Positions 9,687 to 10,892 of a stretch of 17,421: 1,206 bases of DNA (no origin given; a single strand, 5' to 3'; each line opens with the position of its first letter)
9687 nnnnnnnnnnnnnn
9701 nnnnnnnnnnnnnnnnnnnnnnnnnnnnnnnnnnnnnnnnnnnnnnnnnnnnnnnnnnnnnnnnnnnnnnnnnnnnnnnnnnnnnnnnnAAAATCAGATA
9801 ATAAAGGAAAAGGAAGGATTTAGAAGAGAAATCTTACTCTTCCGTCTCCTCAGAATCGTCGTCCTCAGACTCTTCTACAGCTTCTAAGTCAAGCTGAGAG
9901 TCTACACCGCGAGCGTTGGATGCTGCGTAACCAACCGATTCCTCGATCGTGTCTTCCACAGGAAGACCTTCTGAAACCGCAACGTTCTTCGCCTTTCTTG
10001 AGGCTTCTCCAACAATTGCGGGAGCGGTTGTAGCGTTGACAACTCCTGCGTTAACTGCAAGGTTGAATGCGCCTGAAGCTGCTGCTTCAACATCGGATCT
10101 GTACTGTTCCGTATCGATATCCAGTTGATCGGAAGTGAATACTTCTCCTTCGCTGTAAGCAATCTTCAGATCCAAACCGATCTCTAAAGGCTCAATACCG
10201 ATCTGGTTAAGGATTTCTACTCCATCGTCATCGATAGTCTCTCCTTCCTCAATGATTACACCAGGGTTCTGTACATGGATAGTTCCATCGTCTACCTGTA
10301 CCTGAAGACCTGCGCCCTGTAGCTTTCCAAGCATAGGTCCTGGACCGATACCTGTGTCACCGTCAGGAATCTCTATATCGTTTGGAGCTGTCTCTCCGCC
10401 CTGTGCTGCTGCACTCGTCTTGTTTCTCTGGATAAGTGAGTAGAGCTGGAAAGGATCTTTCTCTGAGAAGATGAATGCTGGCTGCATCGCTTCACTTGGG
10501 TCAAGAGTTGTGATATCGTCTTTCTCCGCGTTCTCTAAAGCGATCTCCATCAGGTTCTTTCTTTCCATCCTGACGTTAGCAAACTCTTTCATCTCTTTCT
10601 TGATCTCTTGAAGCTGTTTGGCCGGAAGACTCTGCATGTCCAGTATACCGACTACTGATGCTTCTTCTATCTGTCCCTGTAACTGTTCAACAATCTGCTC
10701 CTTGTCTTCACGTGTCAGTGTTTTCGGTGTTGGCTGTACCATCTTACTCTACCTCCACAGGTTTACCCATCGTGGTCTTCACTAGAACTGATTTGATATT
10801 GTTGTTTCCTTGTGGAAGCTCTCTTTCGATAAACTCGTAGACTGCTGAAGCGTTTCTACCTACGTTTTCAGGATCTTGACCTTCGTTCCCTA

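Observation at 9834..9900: P0 (L10) ends in an acidic stretch but lacks the hydrophobic C-terminal tail it normally shares with P1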

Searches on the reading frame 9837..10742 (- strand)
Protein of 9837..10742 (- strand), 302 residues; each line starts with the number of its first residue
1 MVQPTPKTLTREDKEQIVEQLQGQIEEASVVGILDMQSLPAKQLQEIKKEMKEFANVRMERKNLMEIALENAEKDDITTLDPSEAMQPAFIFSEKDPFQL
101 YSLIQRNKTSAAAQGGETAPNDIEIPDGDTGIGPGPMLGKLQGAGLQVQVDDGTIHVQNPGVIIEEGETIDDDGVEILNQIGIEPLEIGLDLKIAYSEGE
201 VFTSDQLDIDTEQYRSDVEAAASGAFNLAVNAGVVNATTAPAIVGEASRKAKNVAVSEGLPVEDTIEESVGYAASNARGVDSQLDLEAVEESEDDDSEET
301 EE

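Call 5: find_homologous_proteins(query=window:9837-10742:-)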
Query window:9837-10742:- (302 aa): 354 proteins with E <= 0.001 among 3367 candidates; the best 120 are listed.
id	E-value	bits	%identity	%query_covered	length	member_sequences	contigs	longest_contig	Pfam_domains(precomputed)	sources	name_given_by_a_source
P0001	2.0e-184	629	100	100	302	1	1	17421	PF00466.26,PF17777.7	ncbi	-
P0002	4.9e-184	628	100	100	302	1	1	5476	PF00466.26,PF17777.7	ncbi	-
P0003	4.7e-183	625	99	100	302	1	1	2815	PF00466.26,PF17777.7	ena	-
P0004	1.1e-170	584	94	96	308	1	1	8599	PF00466.26,PF17777.7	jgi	-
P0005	1.1e-163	561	90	96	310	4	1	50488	PF00466.26,PF17777.7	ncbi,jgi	-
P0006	1.3e-154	532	84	96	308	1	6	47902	PF00466.26,PF17777.7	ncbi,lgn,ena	-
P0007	4.2e-149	513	82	95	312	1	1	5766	PF00466.26,PF17777.7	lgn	-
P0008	9.7e-149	512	80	98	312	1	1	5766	PF00466.26,PF17777.7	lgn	-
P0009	1.1e-148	512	82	95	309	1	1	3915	PF00466.26,PF17777.7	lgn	-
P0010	2.6e-144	498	78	95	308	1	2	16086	PF00466.26,PF17777.7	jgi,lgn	-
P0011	3.2e-142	491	80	95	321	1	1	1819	PF00466.26,PF17777.7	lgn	-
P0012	1.1e-141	489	77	95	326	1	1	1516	PF00466.26,PF17777.7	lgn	-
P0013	4.3e-140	484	76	95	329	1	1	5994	PF00466.26,PF17777.7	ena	-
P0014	2.8e-138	478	76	96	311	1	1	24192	PF00466.26,PF17777.7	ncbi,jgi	-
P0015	3.5e-138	478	76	96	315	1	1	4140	PF00466.26,PF17777.7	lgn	-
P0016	1.9e-137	475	74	95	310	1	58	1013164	PF00466.26,PF17777.7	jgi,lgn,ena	jgi:large subunit ribosomal protein L10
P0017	3.8e-137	474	75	96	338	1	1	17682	PF00466.26,PF17777.7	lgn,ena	-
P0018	4.8e-137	474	74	96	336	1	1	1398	PF00466.26,PF17777.7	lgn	-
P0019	7.5e-137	473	75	96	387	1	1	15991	PF00466.26,PF17777.7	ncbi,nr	ncbi:MAG: 50S ribosomal protein L10 [Nanohaloarchaea archaeon SW_4_43_9]|nr:MAG: 50S ribosomal prote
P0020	8.5e-137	473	74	96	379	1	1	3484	PF00466.26,PF17777.7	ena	-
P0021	9.4e-137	473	74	95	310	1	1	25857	PF00466.26,PF17777.7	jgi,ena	-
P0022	1.8e-136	472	75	94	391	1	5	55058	PF00466.26,PF17777.7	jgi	jgi:large subunit ribosomal protein L10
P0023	1.9e-136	472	75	96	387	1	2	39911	PF00466.26,PF17777.7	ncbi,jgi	ncbi:MAG: large subunit ribosomal protein L10 [Candidatus Nanohaloarchaea archaeon]|jgi:large subuni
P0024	1.9e-136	472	74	96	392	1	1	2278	PF00466.26,PF17777.7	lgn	-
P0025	2.2e-136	472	75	95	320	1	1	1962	PF00466.26,PF17777.7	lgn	-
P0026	3.4e-136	471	75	95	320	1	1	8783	PF00466.26,PF17777.7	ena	-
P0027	6.4e-136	470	74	96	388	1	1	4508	PF00466.26,PF17777.7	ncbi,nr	ncbi:MAG: 50S ribosomal protein L10 [Nanohaloarchaea archaeon QH_8_44_6]|nr:MAG: 50S ribosomal prote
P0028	6.9e-136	470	75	96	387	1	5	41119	PF00466.26,PF17777.7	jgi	jgi:large subunit ribosomal protein L10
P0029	1.2e-135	469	74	96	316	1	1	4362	PF00466.26,PF17777.7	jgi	-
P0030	1.3e-135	469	75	96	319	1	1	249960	PF00466.26,PF17777.7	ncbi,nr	ncbi:MAG: 50S ribosomal protein L10 [Nanohaloarchaea archaeon]|nr:50S ribosomal protein L10 [Candida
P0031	1.5e-135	469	73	96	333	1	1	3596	PF00466.26,PF17777.7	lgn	-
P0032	2.3e-135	468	74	96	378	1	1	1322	PF00466.26,PF17777.7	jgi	jgi:large subunit ribosomal protein L10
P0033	2.7e-135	468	75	95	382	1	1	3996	PF00466.26,PF17777.7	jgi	jgi:large subunit ribosomal protein L10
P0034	4.6e-135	467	74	96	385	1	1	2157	PF00466.26,PF17777.7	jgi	jgi:large subunit ribosomal protein L10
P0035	4.8e-135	467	73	96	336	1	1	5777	PF00466.26,PF17777.7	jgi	jgi:large subunit ribosomal protein L10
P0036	6.1e-135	467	72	98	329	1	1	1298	PF00466.26,PF17777.7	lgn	-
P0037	1.7e-134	466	73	96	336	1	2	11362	PF00466.26,PF17777.7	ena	-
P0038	2.2e-134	465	73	96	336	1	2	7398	PF00466.26,PF17777.7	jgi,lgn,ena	jgi:large subunit ribosomal protein L10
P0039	4.6e-134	464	74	96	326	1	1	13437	PF00466.26,PF17777.7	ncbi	-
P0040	5.0e-134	464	74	96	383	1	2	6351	PF00466.26,PF17777.7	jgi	jgi:large subunit ribosomal protein L10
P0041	1.2e-133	463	72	95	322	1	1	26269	PF00466.26,PF17777.7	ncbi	-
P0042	1.9e-133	462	74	96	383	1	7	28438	PF00466.26,PF17777.7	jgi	jgi:large subunit ribosomal protein L10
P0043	2.8e-133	462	73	94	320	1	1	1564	PF00466.26,PF17777.7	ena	-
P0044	3.3e-133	461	71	98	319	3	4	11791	PF00466.26,PF17777.7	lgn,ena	-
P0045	4.5e-133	461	74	96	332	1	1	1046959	PF00466.26,PF17777.7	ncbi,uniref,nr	ncbi:50S ribosomal protein L10 [Candidatus Nanohalovita haloferacivicina]|uniref:50S ribosomal prote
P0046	5.8e-133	461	73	98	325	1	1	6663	PF00466.26,PF17777.7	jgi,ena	-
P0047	1.3e-132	459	72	98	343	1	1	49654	PF00466.26,PF17777.7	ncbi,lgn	ncbi:MAG: 50S ribosomal protein L10 [Candidatus Nanohaloarchaea archaeon]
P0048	1.7e-132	459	73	96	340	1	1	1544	PF00466.26,PF17777.7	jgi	-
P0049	2.4e-132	459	73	95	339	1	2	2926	PF00466.26,PF17777.7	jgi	jgi:large subunit ribosomal protein L10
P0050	3.8e-132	458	73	96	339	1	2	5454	PF00466.26,PF17777.7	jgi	jgi:large subunit ribosomal protein L10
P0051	4.3e-132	458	74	96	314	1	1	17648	PF00466.26,PF17777.7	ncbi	ncbi:MAG: 50S ribosomal protein L10 [Candidatus Nanohalobium sp.]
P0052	1.0e-131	456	74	96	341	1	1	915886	PF00466.26,PF17777.7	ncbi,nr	ncbi:50S ribosomal protein L10 [Candidatus Nanohaloarchaea archaeon]|nr:50S ribosomal protein L10 [C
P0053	4.7e-131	454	73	96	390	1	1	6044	PF00466.26,PF17777.7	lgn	-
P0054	9.0e-131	453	73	96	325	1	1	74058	PF00466.26,PF17777.7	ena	-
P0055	1.8e-130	452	72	96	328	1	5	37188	PF00466.26,PF17777.7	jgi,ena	-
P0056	3.3e-130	452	72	96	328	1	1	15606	PF00466.26,PF17777.7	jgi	-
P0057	3.3e-130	452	73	94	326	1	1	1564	PF00466.26,PF17777.7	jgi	-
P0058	4.1e-130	451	72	96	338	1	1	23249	PF00466.26,PF17777.7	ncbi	ncbi:MAG: 50S ribosomal protein L10 [Candidatus Nanohaloarchaea archaeon]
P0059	4.3e-130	451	72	96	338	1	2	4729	PF00466.26,PF17777.7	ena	-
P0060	1.5e-129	449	70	96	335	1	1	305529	PF00466.26,PF17777.7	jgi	jgi:large subunit ribosomal protein L10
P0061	6.7e-129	447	72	96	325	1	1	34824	PF00466.26,PF17777.7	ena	-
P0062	7.9e-129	447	71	96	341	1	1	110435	PF00466.26,PF17777.7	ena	-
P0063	8.2e-129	447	72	96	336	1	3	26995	PF00466.26,PF17777.7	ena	-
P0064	1.2e-128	446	72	96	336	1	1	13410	PF00466.26,PF17777.7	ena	-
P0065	1.5e-128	446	72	95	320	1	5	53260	PF00466.26,PF17777.7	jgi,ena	-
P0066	1.8e-128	446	73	95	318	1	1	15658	PF00466.26,PF17777.7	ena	-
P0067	1.9e-128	446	71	96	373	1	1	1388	PF00466.26,PF17777.7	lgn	-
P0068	2.1e-128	446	70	96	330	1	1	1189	PF00466.26,PF17777.7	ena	-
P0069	2.1e-128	446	72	96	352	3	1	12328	PF00466.26,PF17777.7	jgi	-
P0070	2.3e-128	445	71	96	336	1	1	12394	PF00466.26,PF17777.7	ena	-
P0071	3.8e-128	445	71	96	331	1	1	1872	PF00466.26,PF17777.7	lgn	-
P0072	5.8e-128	444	69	98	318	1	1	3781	PF00466.26,PF17777.7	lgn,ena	-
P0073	5.8e-128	444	71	96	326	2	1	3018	PF00466.26,PF17777.7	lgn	-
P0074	7.7e-128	444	72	96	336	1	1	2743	PF00466.26,PF17777.7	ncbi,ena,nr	ncbi:MAG: 50S ribosomal protein L10 [Nanohaloarchaea archaeon QH_8_44_6]|nr:MAG: 50S ribosomal prote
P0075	8.5e-128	444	71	96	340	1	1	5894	PF00466.26,PF17777.7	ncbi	-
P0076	9.1e-128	443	71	95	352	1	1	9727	PF00466.26,PF17777.7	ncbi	-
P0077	1.1e-127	443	70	96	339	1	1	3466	PF00466.26,PF17777.7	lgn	-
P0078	1.4e-127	443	71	96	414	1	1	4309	PF00466.26,PF17777.7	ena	-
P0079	1.4e-127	443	69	96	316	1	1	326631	PF00466.26,PF17777.7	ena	-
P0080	1.5e-127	443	72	94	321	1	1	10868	PF00466.26,PF17777.7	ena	-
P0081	2.4e-127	442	72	96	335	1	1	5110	PF00466.26,PF17777.7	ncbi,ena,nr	ncbi:MAG: 50S ribosomal protein L10 [Nanohaloarchaea archaeon SW_7_46_7]|nr:MAG: 50S ribosomal prote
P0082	2.9e-127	442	66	100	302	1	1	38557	PF00466.26,PF17777.7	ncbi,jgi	-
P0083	3.0e-127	442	70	96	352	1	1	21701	PF00466.26,PF17777.7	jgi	-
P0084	3.6e-127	442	69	95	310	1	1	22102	PF00466.26,PF17777.7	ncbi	-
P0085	4.4e-127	441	72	95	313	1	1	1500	PF00466.26,PF17777.7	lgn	-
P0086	5.0e-127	441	71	96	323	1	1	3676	PF00466.26,PF17777.7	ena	-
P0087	5.3e-127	441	71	96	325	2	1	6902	PF00466.26,PF17777.7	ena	-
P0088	9.2e-127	440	72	96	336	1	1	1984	PF00466.26,PF17777.7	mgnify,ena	mgnify:CR=1 FL=1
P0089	2.1e-126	439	68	98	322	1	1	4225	PF00466.26,PF17777.7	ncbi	ncbi:MAG: 50S ribosomal protein L10, partial [Candidatus Nanohaloarchaea archaeon]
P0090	2.6e-126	439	71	96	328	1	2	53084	PF00466.26,PF17777.7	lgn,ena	-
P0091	2.8e-126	439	70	96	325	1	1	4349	PF00466.26,PF17777.7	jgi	jgi:large subunit ribosomal protein L10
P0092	3.7e-126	438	70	96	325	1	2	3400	PF00466.26,PF17777.7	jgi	jgi:large subunit ribosomal protein L10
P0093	3.8e-126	438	72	95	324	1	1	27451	PF00466.26,PF17777.7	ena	-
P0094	4.2e-126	438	69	98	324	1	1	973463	PF00466.26,PF17777.7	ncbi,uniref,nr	ncbi:50S ribosomal protein L10 [Candidatus Nanohalobium constans]|uniref:Large ribosomal subunit pro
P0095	6.8e-126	437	71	96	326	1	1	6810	PF00466.26,PF17777.7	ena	-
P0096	7.3e-126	437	69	96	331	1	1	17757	PF00466.26,PF17777.7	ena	-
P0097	8.7e-126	437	70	95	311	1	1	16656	PF00466.26,PF17777.7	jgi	jgi:large subunit ribosomal protein L10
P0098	1.0e-125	437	71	96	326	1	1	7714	PF00466.26,PF17777.7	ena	-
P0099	1.2e-125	437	70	95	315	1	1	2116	PF00466.26,PF17777.7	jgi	-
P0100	1.4e-125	436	69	96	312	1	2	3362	PF00466.26,PF17777.7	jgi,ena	jgi:large subunit ribosomal protein L10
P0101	1.7e-125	436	72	96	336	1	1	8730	PF00466.26,PF17777.7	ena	-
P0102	2.0e-125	436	69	96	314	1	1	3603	PF00466.26,PF17777.7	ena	-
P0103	2.1e-125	436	69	96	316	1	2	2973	PF00466.26,PF17777.7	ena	-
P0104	3.0e-125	435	68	96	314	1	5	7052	PF00466.26,PF17777.7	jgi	jgi:large subunit ribosomal protein L10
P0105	3.0e-125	435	67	96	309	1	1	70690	PF00466.26,PF17777.7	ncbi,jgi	-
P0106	3.5e-125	435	69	96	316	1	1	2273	PF00466.26,PF17777.7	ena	-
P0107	3.6e-125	435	68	97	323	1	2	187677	PF00466.26,PF17777.7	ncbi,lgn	-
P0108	3.8e-125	435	69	96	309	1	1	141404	PF00466.26,PF17777.7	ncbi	-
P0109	3.9e-125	435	71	96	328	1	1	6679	PF00466.26,PF17777.7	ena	-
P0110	4.6e-125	435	68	96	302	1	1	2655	PF00466.26,PF17777.7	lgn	-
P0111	5.4e-125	434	69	98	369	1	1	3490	PF00466.26,PF17777.7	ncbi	-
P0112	5.6e-125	434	71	95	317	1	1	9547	PF00466.26,PF17777.7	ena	-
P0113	6.2e-125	434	69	96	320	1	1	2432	PF00466.26,PF17777.7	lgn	-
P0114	6.3e-125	434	68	96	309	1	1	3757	PF00466.26,PF17777.7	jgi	-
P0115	1.0e-124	434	67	98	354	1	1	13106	PF00466.26,PF17777.7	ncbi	ncbi:MAG: 50S ribosomal protein L10 [Candidatus Nanohaloarchaea archaeon]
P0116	1.0e-124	433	68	96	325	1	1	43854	PF00466.26,PF17777.7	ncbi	ncbi:MAG: 50S ribosomal protein L10 [Candidatus Nanohalobium sp.]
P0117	1.0e-124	433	70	95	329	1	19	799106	PF00466.26,PF17777.7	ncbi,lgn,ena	-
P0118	1.0e-124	433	70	95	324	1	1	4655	PF00466.26,PF17777.7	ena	-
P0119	1.2e-124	433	70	100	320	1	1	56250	PF00466.26,PF17777.7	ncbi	-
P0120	1.5e-124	433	69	96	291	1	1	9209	PF00466.26,PF17777.7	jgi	-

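Call 6: search_protein_families(library=pfam, proteins=[window:9837-10742:-], max_evalue=0.01)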
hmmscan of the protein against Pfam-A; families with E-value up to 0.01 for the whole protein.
window:9837-10742:- (302 aa): 2 families
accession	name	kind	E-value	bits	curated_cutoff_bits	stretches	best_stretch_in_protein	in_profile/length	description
PF00466.25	Ribosomal_L10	-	2.9e-20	72.6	22.8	1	10-107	2-98/100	Ribosomal protein L10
PF17777.6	RL10P_insert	-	6.9e-14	51.9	29.1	1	113-183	1-71/71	Insertion domain in 60S ribosomal protein L10P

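Call 10: find_related_loci(query=window:9837-10742:-, collection=genome_contigs, flank=4000)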
Query window:9837-10742:- (302 aa) in genome_contigs; peptide patterns used: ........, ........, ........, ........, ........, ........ (x = any residue, [..] = any of these).
192 stretches matched a pattern; 3 encode a relative of the query (tblastn E <= 1e-3); 3 distinct loci.
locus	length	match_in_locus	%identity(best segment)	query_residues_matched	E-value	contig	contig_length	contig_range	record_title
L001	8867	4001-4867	90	1-289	1e-174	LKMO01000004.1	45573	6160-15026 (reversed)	MAG: Nanohaloarchaea archaeon B1-Br10_U2g19 LB-BRINE-C102, whole genome shotgun sequence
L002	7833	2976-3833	71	1-286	1e-136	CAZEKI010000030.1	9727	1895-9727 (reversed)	MAG TPA_asm: uncultured archaeon isolate binchicken_co207_324 genome assembly, contig: NODE_8249_length_9727_cov_5.20781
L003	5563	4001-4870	70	1-290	3e-136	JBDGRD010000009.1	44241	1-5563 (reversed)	MAG: Candidatus Nanohaloarchaea archaeon isolate DAL-Ass_40_74C4R DAL-Ass_40_74C4R_9, whole genome shotgun sequence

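Call 11: search_protein_families(library=ncbifam, proteins=[window:9837-10742:-], max_evalue=0.1)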
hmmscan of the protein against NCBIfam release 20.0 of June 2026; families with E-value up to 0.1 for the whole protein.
window:9837-10742:- (302 aa): 7 families
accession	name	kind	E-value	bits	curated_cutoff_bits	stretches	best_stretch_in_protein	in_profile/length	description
NF003098.0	PRK04019.1-5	equivalog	7.1e-82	275.3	331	1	14-294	12-288/336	50S ribosomal protein L10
NF003097.0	PRK04019.1-4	equivalog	2.3e-67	227.5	547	1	12-289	14-290/353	50S ribosomal protein L10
NF003096.0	PRK04019.1-2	equivalog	4.2e-62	210.2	479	1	14-292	13-295/338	50S ribosomal protein L10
NF003099.0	PRK04019.2-2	equivalog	9.2e-62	208.8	341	1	8-284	9-286/293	50S ribosomal protein L10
NF003095.0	PRK04019.1-1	equivalog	5.1e-54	183.6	381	1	12-284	15-286/339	50S ribosomal protein L10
NF003100.0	PRK04019.2-3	equivalog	6.9e-45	154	585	1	12-301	6-295/314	50S ribosomal protein L10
NF000955.1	PRK00099.1-1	equivalog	1.3e-11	44.6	85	1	12-106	1-93/168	50S ribosomal protein L10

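Call 18: search_protein_representatives(protein=window:9837-10742:-)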
Query: 302 residues. Proteins with E-value up to 0.001 (for the whole library): 1474; up to 1e-10: 979; up to 1e-30: 425. The best 150 are listed.
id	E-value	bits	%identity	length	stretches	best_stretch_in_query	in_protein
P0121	3.4e-118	410.4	64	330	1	1-300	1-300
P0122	8.1e-81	287.8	50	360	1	9-300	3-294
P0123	3.7e-62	226.6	39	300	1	9-292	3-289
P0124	1.1e-56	208.6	42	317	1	12-291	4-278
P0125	1.4e-56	208.4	38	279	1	11-278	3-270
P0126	4.7e-56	206.6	38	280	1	10-272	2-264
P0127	1.7e-53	198.2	38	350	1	12-285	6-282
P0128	1.0e-52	195.7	36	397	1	11-300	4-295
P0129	1.8e-52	194.8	36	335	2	12-291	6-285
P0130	2.7e-52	194.3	35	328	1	11-294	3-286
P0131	5.5e-52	193.3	34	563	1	11-299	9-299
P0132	3.4e-51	190.7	36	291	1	11-279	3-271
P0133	8.3e-51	189.4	37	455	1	14-301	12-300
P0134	3.5e-50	187.4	34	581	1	6-297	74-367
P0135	6.3e-50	186.5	35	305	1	12-298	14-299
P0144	1.6e-48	181.9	38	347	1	14-290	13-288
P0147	3.5e-48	180.8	37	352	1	13-287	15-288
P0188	1.1e-44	169.4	37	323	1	12-301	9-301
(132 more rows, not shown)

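Call 22: list_cluster_members(proteins=[P0122, P0123, P0124, P0125, P0127, P0131, P0133, P0144, P0147, P0188])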
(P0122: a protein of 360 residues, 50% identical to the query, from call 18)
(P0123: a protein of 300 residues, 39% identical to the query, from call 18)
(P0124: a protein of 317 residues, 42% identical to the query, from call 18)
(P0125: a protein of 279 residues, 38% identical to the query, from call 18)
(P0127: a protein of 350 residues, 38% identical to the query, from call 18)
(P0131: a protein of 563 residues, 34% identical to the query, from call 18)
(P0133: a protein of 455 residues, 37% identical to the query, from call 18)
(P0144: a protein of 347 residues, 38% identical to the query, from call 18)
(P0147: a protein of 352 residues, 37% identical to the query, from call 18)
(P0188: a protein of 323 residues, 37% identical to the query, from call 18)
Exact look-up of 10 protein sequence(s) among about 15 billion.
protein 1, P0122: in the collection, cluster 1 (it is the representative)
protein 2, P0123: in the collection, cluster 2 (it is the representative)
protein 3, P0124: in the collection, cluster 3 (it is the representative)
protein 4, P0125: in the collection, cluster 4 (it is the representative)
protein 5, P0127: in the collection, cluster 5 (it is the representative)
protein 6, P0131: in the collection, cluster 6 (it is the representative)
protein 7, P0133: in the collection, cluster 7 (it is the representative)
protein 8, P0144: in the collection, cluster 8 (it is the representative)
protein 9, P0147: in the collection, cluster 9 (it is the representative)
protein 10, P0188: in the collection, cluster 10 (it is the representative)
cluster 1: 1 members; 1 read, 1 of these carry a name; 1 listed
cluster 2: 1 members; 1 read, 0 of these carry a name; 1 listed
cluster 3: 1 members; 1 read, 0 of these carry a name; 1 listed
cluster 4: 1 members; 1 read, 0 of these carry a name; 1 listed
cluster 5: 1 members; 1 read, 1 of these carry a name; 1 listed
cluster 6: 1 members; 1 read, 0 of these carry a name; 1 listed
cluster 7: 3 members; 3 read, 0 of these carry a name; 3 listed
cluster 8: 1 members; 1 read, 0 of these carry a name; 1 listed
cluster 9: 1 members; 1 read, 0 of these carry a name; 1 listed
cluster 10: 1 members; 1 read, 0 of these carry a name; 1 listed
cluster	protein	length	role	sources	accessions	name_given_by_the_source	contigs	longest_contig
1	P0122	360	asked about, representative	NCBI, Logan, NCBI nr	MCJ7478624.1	MAG: 50S ribosomal protein L10 [Candidatus Nanohaloarchaeota archaeon QJJ-7] | 50S ribosomal protein L10 [Candidatus Nanohaloarchaeota archaeon QJJ-7]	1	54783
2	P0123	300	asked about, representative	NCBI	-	-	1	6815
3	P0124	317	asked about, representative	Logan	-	-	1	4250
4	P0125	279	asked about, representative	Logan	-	-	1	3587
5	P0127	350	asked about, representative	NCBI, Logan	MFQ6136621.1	MAG: 50S ribosomal protein L10 [Candidatus Hydrothermarchaeales archaeon]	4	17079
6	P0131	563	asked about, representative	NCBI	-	-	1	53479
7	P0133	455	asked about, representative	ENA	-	-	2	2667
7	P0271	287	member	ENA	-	-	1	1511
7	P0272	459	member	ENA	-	-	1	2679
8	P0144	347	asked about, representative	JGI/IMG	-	-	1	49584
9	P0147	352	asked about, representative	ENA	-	-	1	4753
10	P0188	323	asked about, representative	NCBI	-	-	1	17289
